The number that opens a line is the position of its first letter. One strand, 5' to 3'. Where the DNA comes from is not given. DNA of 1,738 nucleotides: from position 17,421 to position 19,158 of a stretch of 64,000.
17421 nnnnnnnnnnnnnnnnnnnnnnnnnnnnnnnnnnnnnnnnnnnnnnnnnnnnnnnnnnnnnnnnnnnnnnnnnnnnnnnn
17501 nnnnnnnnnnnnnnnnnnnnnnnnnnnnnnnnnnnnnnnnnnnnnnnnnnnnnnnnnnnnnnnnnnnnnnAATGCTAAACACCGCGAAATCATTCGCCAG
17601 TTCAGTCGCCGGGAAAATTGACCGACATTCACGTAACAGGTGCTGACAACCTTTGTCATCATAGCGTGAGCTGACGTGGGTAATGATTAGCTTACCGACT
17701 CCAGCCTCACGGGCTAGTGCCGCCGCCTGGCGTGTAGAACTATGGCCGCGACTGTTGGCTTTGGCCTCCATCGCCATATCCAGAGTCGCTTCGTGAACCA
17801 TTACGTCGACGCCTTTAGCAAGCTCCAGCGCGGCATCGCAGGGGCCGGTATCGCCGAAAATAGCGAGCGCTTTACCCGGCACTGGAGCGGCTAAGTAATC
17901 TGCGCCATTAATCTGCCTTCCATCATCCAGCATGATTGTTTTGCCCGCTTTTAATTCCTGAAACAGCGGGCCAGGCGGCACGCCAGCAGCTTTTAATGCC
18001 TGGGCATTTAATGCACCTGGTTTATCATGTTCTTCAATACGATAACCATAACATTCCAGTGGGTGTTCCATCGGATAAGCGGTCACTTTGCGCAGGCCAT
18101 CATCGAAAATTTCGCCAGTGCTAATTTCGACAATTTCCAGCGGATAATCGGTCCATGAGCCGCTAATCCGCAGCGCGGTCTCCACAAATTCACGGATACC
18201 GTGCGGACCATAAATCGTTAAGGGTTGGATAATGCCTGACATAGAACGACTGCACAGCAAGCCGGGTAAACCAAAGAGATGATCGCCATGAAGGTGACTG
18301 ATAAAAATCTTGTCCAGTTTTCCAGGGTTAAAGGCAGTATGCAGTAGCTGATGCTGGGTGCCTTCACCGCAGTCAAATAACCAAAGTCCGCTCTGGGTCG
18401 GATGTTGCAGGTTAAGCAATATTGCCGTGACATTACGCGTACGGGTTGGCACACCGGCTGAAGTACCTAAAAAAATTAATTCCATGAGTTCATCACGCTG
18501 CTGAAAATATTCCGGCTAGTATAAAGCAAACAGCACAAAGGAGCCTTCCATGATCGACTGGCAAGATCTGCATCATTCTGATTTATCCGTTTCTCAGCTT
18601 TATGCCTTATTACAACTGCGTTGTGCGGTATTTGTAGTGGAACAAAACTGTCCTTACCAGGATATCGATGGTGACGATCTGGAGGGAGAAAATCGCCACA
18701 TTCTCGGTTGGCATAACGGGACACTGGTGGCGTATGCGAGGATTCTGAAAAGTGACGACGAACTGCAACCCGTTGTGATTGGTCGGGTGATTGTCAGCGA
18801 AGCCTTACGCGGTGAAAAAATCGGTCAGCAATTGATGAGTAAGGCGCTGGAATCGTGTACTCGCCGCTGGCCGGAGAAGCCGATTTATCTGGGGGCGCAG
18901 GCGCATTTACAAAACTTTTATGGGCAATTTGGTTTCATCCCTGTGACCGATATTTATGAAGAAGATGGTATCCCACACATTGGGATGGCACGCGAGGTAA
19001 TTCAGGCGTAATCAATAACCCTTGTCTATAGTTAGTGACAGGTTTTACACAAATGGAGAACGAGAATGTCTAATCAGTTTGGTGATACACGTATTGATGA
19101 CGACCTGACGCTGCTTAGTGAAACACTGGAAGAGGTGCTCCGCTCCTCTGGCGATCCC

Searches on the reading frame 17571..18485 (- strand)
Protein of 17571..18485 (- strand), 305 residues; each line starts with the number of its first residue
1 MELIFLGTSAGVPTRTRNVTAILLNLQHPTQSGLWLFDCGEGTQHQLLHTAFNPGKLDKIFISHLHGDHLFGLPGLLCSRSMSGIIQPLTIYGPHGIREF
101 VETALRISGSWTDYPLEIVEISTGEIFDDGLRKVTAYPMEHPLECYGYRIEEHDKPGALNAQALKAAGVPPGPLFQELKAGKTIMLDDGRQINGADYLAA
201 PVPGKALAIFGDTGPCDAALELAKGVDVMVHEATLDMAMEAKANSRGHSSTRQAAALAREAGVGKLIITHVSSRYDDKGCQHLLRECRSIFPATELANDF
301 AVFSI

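Call 4: search_protein_families(proteins=[window:17571-18485:-], library=ncbifam)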
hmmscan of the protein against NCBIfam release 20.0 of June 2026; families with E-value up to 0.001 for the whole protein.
window:17571-18485:- (305 aa): 13 families
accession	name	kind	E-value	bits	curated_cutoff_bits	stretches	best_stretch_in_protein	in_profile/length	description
TIGR02649.1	true_RNase_BN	exception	1.8e-202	670.9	563.7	1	2-304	1-303/304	ribonuclease BN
NF000800.0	PRK00055.1-1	equivalog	1.6e-192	638.2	398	1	1-305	1-305/305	ribonuclease Z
TIGR02651.1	RNase_Z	equivalog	6.6e-104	347.2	292.95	1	2-304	1-301/302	ribonuclease Z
NF000801.0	PRK00055.1-3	equivalog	2.2e-89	299.6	252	1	1-304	2-302/307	ribonuclease Z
NF000805.0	PRK00055.2-3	equivalog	2.9e-54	184.4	416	1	2-292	5-286/307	ribonuclease Z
NF000804.0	PRK00055.2-1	equivalog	1.1e-47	162.7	402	1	2-304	5-298/306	ribonuclease Z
NF002558.0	PRK02126.1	subfamily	1.2e-30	106.7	315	3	217-297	259-338/345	ribonuclease Z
NF041851.1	cyc_nuc_deg_phdiest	equivalog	1e-25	90.6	400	2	1-154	1-154/253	cyclic nucleotide-degrading phosphodiesterase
NF041257.1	GntH_guanitoxin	equivalog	8.7e-24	84.1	333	2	1-99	13-111/374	guanitoxin biosynthesis MBL fold metallo-hydrolase GntH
NF000806.0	PRK00055.2-4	equivalog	2.3e-18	66.4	363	2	1-110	2-110/280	ribonuclease Z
TIGR02650.1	RNase_Z_T_toga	equivalog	3.1e-09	36.5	507.05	1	193-296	170-268/277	ribonuclease Z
TIGR03307.1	PhnP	equivalog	3.4e-06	26.6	272.25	1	33-155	47-155/249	phosphonate metabolism protein PhnP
NF047979.1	lactonase_AidB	equivalog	0.00065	19.1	360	0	44-73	81-110/271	AidB family quorum-quenching N-acyl homoserine lactonase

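Call 14: find_related_loci(query=window:17571-18485:-, collection=genome_contigs, flank=6000)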
Query window:17571-18485:- (305 aa) in genome_contigs; peptide patterns used: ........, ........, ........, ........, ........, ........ (x = any residue, [..] = any of these).
600 stretches matched a pattern (row limit reached: there are more); 589 encode a relative of the query (tblastn E <= 1e-3); the best 80 are kept; 80 distinct loci.
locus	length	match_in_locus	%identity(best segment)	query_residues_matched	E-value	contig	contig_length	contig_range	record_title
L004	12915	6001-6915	94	1-305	0e+0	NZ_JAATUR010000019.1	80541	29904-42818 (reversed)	Escherichia coli strain SCPM-O-B-8794 19length=80541, whole genome shotgun sequence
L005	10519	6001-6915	90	1-305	0e+0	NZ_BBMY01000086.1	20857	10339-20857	Escherichia albertii NBRC 107761 = DSM 17582 strain NBRC 107761, whole genome shotgun sequence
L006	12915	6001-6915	82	1-305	2e-177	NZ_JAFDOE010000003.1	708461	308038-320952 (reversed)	Citrobacter sp. FP75 contig3, whole genome shotgun sequence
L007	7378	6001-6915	80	1-305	4e-174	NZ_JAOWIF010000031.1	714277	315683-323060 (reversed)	Citrobacter sp. Cu233 222, whole genome shotgun sequence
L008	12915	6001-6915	81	1-305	2e-173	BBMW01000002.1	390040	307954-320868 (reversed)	Citrobacter werkmanii NBRC 105721 DNA, contig: CIWKM02, whole genome shotgun sequence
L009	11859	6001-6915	79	1-305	9e-172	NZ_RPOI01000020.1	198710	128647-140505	Citrobacter youngae strain CCUG 30791 citrobacter_youngae_CCUG30791T_0000020, whole genome shotgun sequence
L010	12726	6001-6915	79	1-305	1e-169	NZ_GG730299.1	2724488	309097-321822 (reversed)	Citrobacter youngae ATCC 29220 Scfld0, whole genome shotgun sequence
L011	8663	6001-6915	79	1-305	1e-168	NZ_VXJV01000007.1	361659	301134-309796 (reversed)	Salmonella enterica subsp. diarizonae strain CCUG 30040T contig_0000007, whole genome shotgun sequence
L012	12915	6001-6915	80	1-305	5e-168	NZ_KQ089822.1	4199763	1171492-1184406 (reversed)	Citrobacter sp. MGH106 aetzL-supercont1.1, whole genome shotgun sequence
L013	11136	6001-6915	78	1-305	3e-165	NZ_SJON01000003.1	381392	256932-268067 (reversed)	Enterobacter quasihormaechei strain WCHEQ120003 3, whole genome shotgun sequence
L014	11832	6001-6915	78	1-305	6e-165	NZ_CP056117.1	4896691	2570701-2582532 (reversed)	Enterobacter cloacae strain DSM 26481 chromosome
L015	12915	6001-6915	80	1-305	7e-165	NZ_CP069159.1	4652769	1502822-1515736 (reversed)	Citrobacter sp. R56 chromosome, complete genome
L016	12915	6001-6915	73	1-305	4e-159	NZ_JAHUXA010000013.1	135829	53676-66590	Enterobacter sp. ENT03 NODE_13_length_135829_cov_53.485262, whole genome shotgun sequence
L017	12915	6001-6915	73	1-305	6e-159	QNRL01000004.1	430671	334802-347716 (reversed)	Pseudocitrobacter faecalis strain DSM 27453 Ga0244571_104, whole genome shotgun sequence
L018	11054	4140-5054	73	1-305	1e-158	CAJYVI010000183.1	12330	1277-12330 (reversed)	MAG: uncultured Pseudocitrobacter sp. isolate SP260_1_metabat2_genome_mining.39 genome assembly, contig: k127_91204, who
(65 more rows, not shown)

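Call 42: list_cluster_members(proteins=[L004:6001-6915:+, L005:6001-6915:+])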
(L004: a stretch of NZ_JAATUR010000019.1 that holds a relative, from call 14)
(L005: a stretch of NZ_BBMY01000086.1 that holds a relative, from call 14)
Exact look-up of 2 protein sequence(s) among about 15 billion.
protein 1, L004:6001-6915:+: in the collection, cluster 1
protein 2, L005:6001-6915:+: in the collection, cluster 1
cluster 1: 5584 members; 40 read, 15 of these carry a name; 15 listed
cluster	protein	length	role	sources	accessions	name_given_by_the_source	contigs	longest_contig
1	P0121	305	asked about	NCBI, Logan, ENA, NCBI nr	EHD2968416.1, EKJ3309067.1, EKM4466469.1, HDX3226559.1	TPA: ribonuclease BN [Escherichia coli] | ribonuclease BN [Escherichia coli]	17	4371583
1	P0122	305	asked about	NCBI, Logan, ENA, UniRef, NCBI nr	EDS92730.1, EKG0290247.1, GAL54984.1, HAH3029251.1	ribonuclease BN [Escherichia albertii NBRC 107761 = DSM 17582] | Ribonuclease BN n=1 Tax=Escherichia albertii (strain TW07627) TaxID=502347 ... | ribonuclease BN [Escherichia albertii]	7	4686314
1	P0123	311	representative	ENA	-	-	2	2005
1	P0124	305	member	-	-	ribonuclease BN [Escherichia coli] | Ribonuclease BN n=1 Tax=Escherichia coli TaxID=562 RepID=A0AAQ2I8X6_ECOLX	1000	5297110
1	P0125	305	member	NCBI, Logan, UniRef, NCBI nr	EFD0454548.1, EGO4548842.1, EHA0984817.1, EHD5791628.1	TPA: ribonuclease BN [Escherichia coli] | ribonuclease BN n=1 Tax=Escherichia coli TaxID=562 RepID=UPI00077501C8 | ribonuclease BN [Escherichia coli]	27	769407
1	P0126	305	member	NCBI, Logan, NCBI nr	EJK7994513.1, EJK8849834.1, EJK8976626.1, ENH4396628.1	TPA: ribonuclease BN [Escherichia coli] | ribonuclease BN [Escherichia coli]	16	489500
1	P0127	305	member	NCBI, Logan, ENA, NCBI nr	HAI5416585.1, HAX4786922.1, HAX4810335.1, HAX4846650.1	TPA: ribonuclease BN [Escherichia coli] | ribonuclease BN [Escherichia coli]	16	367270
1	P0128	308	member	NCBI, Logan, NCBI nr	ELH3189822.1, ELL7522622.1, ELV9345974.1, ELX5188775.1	ribonuclease BN [Escherichia coli]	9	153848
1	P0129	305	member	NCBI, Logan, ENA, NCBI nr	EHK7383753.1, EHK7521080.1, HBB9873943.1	ribonuclease BN [Escherichia coli]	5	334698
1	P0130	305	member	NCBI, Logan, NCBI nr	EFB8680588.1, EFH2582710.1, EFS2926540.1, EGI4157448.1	ribonuclease BN [Escherichia coli]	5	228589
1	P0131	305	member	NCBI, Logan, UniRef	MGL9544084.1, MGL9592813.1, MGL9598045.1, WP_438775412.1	ribonuclease BN [Escherichia coli] | ribonuclease BN n=1 Tax=Escherichia coli TaxID=562 RepID=UPI003EE7ACF7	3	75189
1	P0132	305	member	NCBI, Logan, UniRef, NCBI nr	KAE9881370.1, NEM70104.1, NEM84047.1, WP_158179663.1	ribonuclease BN [Escherichia coli] | Ribonuclease BN n=1 Tax=Escherichia coli TaxID=562 RepID=A0A8T6PLS8_ECOLX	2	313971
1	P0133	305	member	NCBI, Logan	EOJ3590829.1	ribonuclease BN [Escherichia coli]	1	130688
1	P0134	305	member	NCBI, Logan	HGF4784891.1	TPA: ribonuclease BN [Escherichia coli]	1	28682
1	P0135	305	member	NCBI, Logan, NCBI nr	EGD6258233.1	ribonuclease BN [Shigella flexneri]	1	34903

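Call 43: find_encoding_contigs(protein=P0121, flank=4000, max_places=8)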
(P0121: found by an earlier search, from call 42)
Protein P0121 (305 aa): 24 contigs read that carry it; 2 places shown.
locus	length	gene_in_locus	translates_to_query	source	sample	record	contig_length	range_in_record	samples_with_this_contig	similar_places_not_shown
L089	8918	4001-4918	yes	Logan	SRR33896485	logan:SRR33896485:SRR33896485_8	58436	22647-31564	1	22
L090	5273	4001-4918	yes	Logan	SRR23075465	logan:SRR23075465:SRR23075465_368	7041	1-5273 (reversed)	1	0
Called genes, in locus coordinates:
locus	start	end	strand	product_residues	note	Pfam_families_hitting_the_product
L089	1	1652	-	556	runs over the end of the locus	PF02776:TPP_enzyme_N, PF16582:TPP_enzyme_M_2, PF02775:TPP_enzyme_C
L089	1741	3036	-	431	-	PF00425:Chorismate_bind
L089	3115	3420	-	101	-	PF05957:DUF883, PF19029:DUF883_C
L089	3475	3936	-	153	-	PF00583:Acetyltransf_1, PF13673:Acetyltransf_10, PF13508:Acetyltransf_7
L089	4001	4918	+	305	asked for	PF23023:Anti-Pycsar_Apyc1, PF00753:Lactamase_B (weak), PF12706:Lactamase_B_2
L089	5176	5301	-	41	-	-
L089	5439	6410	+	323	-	PF04389:Peptidase_M28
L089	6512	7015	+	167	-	PF08974:DUF1877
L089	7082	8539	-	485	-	PF00361:Proton_antipo_M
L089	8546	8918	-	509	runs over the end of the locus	PF00361:Proton_antipo_M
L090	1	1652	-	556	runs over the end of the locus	PF02776:TPP_enzyme_N, PF16582:TPP_enzyme_M_2, PF02775:TPP_enzyme_C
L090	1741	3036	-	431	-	PF00425:Chorismate_bind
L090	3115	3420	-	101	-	PF05957:DUF883, PF19029:DUF883_C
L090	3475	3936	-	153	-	PF00583:Acetyltransf_1, PF13673:Acetyltransf_10, PF13508:Acetyltransf_7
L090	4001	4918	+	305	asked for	PF23023:Anti-Pycsar_Apyc1, PF00753:Lactamase_B (weak), PF12706:Lactamase_B_2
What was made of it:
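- Tried and rejected: find_encoding_contigs with the L004 Rbn protein returned only the same structure again (call 43).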

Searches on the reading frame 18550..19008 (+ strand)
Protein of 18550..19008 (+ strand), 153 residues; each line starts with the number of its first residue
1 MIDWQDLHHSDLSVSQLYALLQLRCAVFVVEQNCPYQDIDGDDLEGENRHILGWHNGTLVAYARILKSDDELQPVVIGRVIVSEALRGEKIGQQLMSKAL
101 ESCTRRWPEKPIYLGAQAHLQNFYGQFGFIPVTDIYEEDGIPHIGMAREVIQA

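Call 4: search_protein_families(proteins=[window:18550-19008:+], library=ncbifam)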
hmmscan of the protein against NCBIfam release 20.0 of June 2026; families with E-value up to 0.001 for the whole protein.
window:18550-19008:+ (153 aa): 1 family
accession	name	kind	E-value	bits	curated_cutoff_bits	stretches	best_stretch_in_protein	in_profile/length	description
NF007644.0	PRK10314.1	equivalog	4.6e-99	328.6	171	1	1-153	1-153/153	GNAT family N-acetyltransferase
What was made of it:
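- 18550..19011 (+): elaA (GNAT acetyltransferase), present as the B2-specific, highly divergent allele linked to the elaD-free junction. NF007644 match (call 4).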
